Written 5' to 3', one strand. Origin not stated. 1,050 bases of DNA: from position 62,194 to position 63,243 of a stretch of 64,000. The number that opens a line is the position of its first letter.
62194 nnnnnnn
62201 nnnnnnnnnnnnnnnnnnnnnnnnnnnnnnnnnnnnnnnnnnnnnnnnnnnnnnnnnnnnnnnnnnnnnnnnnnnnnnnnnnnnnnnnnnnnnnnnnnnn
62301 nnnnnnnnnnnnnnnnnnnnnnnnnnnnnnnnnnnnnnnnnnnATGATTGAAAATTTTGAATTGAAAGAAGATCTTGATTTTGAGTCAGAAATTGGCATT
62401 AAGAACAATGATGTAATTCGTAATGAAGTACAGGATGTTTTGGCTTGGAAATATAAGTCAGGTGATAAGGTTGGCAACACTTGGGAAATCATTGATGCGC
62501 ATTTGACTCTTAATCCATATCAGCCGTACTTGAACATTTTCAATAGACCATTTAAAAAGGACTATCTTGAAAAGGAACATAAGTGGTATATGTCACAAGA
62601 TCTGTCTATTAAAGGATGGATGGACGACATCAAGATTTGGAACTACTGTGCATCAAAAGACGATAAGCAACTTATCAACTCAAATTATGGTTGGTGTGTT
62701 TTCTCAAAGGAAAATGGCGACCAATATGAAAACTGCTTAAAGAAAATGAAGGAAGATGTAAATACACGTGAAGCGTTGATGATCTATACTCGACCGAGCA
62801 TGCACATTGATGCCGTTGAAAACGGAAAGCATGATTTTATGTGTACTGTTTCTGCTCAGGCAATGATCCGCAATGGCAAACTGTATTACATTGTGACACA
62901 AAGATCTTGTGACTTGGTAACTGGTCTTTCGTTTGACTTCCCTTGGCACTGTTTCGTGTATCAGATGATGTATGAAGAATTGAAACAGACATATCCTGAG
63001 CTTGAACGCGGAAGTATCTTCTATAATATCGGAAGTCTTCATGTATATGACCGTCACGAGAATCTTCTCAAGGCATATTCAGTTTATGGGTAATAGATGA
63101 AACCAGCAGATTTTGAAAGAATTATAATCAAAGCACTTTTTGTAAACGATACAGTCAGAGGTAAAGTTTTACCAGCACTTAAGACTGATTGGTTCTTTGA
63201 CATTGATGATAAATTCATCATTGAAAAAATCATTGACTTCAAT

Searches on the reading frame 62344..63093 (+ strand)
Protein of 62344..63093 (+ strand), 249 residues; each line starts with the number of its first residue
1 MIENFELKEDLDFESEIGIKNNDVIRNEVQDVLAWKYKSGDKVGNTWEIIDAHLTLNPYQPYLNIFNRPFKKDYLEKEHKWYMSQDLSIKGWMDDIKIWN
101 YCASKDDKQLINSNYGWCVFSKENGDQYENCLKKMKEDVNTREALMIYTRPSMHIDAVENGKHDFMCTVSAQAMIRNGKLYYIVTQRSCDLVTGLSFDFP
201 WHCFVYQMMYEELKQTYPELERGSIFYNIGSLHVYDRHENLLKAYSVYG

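Call 43: search_protein_families(library=pfam, proteins=[window:62344-63093:+], max_evalue=0.001)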
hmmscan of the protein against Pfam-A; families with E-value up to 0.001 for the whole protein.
window:62344-63093:+ (249 aa): 1 family
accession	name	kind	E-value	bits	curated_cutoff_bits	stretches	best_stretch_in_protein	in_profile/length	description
PF00303.24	Thymidylat_synt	-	8.4e-15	55.1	24.3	1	77-243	57-219/266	Thymidylate synthase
